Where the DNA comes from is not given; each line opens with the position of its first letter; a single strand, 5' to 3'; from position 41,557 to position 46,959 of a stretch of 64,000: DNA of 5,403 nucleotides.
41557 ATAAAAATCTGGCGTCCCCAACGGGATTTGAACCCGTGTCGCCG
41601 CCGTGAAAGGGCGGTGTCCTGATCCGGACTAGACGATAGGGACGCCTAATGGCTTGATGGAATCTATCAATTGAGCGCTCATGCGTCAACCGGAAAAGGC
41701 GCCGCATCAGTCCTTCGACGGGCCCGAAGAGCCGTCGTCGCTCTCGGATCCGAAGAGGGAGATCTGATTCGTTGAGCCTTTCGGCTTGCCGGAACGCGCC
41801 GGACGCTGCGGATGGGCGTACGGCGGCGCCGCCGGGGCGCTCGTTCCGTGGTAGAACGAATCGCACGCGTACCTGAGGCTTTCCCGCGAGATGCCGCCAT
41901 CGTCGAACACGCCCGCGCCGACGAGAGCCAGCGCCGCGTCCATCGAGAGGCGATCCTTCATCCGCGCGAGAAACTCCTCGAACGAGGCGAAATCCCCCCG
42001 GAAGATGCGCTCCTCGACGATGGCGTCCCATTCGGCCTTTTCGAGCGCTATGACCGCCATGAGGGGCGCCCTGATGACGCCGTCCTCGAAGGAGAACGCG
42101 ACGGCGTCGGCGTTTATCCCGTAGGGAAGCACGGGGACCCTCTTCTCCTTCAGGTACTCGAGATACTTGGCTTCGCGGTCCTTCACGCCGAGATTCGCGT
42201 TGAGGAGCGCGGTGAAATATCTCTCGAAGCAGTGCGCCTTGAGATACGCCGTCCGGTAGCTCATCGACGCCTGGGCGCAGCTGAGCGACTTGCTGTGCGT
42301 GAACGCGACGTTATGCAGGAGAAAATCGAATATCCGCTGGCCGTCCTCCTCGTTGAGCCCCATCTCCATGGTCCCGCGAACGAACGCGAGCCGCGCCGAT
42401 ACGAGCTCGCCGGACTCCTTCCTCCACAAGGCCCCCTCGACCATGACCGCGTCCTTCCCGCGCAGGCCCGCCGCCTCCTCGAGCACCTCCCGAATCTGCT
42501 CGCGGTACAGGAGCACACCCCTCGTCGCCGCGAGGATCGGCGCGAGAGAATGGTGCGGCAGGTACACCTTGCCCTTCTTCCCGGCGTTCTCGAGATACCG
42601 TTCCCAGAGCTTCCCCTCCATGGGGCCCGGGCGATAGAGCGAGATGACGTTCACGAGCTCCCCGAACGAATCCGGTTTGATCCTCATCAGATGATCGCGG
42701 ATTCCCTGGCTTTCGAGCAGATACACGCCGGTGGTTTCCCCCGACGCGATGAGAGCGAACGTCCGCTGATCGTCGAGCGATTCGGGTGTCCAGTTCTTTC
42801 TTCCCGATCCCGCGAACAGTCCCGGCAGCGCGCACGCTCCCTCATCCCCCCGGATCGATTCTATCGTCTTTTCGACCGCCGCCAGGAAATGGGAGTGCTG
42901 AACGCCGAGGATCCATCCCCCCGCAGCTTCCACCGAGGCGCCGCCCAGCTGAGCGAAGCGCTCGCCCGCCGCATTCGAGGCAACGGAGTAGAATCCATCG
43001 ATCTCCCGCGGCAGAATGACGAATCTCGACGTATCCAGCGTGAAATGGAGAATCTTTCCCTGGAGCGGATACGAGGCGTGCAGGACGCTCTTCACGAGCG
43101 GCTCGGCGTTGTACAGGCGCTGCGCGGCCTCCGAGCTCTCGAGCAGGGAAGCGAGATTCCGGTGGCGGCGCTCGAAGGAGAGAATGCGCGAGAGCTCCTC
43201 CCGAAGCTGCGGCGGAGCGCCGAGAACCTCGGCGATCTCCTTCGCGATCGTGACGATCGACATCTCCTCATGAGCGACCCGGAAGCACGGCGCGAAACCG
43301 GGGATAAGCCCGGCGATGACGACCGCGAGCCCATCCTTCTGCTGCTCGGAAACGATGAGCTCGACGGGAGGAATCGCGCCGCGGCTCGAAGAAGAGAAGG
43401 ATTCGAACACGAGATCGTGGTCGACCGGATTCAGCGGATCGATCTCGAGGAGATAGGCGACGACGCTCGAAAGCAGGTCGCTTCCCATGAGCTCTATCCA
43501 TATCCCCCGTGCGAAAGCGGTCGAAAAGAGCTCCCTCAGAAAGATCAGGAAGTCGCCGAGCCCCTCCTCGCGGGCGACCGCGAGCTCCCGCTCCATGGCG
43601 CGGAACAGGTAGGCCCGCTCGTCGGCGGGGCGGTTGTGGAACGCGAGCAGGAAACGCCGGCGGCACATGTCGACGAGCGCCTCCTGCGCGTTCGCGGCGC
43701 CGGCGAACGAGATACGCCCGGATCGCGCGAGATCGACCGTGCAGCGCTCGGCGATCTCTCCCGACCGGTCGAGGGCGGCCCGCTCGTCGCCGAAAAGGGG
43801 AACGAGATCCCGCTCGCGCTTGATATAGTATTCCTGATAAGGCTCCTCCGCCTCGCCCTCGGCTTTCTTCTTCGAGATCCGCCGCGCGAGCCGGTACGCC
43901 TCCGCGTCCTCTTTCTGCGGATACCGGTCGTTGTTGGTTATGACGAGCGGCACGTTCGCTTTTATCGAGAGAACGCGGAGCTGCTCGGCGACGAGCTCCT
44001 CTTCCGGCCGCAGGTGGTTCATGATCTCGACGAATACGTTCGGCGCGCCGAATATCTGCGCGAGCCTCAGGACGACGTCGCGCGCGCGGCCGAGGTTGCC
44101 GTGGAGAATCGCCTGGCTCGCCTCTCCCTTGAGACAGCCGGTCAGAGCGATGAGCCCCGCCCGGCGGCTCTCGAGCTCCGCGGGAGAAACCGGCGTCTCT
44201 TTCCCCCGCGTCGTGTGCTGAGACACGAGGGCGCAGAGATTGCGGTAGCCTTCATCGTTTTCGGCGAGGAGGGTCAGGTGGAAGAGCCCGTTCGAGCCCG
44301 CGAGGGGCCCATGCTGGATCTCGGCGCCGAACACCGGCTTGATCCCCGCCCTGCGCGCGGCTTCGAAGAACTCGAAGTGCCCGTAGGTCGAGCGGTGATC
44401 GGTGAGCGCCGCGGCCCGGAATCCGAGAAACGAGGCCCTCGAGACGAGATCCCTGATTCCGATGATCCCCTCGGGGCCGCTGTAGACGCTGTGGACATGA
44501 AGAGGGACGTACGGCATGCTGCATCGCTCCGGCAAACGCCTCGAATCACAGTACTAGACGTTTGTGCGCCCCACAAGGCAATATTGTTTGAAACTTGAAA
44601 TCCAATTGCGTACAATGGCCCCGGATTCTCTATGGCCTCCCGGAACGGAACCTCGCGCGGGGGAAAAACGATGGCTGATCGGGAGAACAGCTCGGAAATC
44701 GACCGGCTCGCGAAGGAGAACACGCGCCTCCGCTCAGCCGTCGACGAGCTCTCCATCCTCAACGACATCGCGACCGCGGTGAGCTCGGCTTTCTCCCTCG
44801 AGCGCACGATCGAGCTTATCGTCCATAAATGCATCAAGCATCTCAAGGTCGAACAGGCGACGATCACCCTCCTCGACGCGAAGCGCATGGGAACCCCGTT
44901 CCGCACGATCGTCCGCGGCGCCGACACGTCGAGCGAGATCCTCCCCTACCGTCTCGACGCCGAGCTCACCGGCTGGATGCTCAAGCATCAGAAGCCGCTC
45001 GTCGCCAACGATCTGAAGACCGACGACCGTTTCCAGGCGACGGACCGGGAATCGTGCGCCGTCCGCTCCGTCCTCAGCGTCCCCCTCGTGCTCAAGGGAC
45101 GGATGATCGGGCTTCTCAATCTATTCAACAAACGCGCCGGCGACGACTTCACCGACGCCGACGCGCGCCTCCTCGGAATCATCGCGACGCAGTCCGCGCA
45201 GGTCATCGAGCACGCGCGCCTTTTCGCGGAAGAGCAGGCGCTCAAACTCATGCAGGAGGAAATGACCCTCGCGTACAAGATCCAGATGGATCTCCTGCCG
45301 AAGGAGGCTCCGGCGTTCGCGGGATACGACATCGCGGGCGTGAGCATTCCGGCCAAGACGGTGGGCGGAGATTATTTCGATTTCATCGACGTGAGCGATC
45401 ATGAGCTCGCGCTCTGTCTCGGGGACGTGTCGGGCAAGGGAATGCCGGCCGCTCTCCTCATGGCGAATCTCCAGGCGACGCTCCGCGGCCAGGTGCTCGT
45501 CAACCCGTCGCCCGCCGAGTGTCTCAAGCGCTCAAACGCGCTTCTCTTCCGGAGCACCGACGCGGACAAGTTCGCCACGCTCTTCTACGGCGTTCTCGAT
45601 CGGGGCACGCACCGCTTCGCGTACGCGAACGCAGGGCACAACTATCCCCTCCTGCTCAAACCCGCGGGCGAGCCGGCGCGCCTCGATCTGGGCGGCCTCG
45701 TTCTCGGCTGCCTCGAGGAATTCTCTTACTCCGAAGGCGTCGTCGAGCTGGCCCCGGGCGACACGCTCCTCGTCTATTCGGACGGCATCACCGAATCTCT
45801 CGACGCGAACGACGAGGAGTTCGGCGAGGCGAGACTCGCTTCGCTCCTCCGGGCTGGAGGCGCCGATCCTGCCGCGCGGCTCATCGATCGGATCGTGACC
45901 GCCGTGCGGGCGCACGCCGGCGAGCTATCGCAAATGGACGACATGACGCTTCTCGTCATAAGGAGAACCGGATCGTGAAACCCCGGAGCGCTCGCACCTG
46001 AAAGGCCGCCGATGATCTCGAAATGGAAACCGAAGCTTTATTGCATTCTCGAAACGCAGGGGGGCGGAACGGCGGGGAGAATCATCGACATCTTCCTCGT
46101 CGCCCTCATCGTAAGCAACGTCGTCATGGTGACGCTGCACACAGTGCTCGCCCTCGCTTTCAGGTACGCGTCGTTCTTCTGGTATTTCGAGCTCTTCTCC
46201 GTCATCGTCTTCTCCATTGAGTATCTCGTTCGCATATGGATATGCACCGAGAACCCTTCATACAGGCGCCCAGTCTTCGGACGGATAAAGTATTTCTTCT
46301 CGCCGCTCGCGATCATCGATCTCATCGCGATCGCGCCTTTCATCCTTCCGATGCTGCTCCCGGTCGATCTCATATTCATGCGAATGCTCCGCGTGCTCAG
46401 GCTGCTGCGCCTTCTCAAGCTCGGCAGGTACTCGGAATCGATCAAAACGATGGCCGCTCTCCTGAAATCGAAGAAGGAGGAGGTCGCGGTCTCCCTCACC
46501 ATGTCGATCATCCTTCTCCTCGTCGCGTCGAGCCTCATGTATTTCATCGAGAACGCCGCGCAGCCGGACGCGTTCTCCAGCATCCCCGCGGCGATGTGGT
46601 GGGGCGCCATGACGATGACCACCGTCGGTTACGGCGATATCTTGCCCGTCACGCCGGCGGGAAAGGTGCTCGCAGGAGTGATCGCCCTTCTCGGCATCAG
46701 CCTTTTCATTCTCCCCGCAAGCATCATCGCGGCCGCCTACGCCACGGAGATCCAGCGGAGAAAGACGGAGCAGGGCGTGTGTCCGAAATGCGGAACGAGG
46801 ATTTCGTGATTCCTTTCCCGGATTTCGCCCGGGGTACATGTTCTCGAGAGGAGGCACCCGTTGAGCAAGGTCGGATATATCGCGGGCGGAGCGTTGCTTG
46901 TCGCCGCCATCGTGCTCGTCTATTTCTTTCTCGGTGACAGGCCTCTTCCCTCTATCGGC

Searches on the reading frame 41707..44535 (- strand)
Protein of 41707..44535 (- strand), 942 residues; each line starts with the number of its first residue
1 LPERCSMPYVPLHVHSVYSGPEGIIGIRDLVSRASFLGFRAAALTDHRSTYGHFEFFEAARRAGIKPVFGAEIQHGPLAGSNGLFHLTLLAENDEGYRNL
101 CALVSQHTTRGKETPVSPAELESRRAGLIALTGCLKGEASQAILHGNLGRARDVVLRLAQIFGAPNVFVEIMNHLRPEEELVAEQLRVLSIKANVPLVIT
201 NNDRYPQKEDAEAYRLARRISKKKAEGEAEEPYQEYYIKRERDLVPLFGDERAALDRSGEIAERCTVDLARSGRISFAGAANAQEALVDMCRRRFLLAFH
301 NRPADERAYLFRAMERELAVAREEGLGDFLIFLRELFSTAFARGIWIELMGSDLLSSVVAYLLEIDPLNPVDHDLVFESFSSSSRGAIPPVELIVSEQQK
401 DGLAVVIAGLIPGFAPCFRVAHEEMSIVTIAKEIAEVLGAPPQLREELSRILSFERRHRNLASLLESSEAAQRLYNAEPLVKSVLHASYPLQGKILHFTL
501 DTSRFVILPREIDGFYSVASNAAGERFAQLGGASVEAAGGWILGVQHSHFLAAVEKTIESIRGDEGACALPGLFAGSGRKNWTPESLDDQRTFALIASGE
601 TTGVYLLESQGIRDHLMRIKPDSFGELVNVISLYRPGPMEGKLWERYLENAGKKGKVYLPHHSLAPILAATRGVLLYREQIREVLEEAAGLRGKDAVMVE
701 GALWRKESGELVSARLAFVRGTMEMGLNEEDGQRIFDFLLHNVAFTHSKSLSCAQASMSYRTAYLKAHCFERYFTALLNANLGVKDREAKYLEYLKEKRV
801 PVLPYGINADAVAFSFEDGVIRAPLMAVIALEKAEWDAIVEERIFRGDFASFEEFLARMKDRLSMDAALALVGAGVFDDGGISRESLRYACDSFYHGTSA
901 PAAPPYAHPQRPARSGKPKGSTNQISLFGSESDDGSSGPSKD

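Call 20: search_protein_families(library=ncbifam, max_evalue=0.00001, proteins=[window:41707-44535:-])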
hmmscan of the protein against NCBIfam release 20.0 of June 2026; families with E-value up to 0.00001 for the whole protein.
window:41707-44535:- (942 aa): 14 families
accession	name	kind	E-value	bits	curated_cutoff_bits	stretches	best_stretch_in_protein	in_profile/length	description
NF004226.0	PRK05673.1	equivalog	1.9e-130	436.7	1002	1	6-894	3-898/1146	DNA polymerase III subunit alpha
TIGR00594.1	polc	superfamily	2.6e-130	436.3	434.35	1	9-894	1-895/1022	DNA polymerase III subunit alpha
NF005298.0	PRK06826.1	equivalog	9.5e-124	414.3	1260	1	7-893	3-895/1151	DNA polymerase III subunit alpha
NF005377.0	PRK06920.1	equivalog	2.5e-104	350.1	1806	1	7-890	1-869/1108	DNA polymerase III subunit alpha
NF005617.0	PRK07374.1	equivalog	3e-91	306.9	1653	1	7-879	1-892/1170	DNA polymerase III subunit alpha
NF004225.0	PRK05672.1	subfamily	4.3e-75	253.5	939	1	6-890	3-881/1047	error-prone DNA polymerase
NF007079.0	PRK09532.1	equivalog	3.4e-61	207.5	1525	1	7-745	1-774/876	DNA polymerase III subunit alpha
NF005582.0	PRK07279.1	equivalog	3.8e-58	197.4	1279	3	586-887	521-811/1033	DNA polymerase III subunit alpha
NF005516.0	PRK07135.1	equivalog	2e-57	195.1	1084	2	317-879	260-811/974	DNA polymerase III DnaE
NF004550.0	PRK05898.1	equivalog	2.1e-48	165.3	1182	2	587-888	516-817/971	DNA polymerase III subunit alpha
NF001688.0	PRK00448.1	equivalog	2.2e-18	65.3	873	2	10-74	339-403/1445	PolC-type DNA polymerase III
NF005616.0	PRK07373.1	equivalog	4.2e-15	55.2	646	1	737-881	25-173/449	DNA polymerase III subunit alpha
TIGR01405.1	polC_Gram_pos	equivalog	2.9e-12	45.2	1043.45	0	10-73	105-168/1211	DNA polymerase III subunit alpha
NF041577.1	nside_bi_sphtase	equivalog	4.2e-06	26.1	400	0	10-73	4-65/276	3',5'-nucleoside bisphosphate phosphatase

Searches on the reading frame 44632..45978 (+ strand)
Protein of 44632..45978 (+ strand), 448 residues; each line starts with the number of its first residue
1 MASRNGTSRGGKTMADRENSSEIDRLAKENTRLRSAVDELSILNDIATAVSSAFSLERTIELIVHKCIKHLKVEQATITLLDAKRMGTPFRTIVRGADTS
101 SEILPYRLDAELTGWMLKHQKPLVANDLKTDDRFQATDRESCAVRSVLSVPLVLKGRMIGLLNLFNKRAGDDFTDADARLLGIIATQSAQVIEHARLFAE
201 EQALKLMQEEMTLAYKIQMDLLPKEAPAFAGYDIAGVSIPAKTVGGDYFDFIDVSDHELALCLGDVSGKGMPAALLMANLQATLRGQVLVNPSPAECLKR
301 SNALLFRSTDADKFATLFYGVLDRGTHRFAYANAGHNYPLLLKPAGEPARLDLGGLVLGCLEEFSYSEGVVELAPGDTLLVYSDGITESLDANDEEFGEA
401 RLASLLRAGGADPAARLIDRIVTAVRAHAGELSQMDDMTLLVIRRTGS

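Call 20: search_protein_families(library=ncbifam, max_evalue=0.00001, proteins=[window:44632-45978:+])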
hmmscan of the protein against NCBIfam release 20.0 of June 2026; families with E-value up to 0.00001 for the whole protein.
window:44632-45978:+ (448 aa): 6 families
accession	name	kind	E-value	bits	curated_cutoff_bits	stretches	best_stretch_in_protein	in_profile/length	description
NF045505.1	RR_RssB_Pseudo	equivalog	1.7e-19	70.1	700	1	202-445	147-391/394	two-component system response regulator RssB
TIGR01817.1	nifA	equivalog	1.8e-12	46.8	528.85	1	40-210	4-174/534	nif-specific transcriptional activator NifA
NF038263.1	prot_phos_SiaA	equivalog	3.4e-10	39.1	700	1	202-444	406-656/658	biofilm regulation protein phosphatase SiaA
TIGR02865.1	spore_II_E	equivalog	6.5e-07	27.8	490.8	1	233-444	555-762/764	stage II sporulation protein E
NF008283.0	PRK11061.1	equivalog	1.9e-06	26.4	583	1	40-199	2-161/748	phosphoenolpyruvate--protein phosphotransferase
NF047786.1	his_kin_MadS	equivalog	8e-06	25.2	500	0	31-212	23-194/434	MadS family sensor histidine kinase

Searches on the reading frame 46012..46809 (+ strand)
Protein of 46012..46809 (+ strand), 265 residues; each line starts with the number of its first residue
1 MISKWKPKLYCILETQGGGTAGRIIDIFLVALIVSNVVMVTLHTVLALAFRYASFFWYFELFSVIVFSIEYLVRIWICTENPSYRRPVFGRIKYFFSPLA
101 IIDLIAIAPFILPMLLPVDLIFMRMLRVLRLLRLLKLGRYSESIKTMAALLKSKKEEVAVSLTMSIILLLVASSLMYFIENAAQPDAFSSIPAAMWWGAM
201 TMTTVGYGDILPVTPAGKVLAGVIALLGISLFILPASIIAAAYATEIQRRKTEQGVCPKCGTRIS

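Call 20: search_protein_families(library=ncbifam, max_evalue=0.00001, proteins=[window:46012-46809:+])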
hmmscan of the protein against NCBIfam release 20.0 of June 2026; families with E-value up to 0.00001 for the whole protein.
window:46012-46809:+ (265 aa): 2 families
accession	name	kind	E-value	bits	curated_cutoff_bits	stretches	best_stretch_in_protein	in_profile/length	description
NF040645.1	K_channel_Meth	equivalog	1.3e-12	48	300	1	44-230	28-196/203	hyperpolarization-activated voltage-gated potassium channel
NF007828.0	PRK10537.1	equivalog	5.7e-08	32.1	425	1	164-239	152-227/403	voltage-gated potassium channel protein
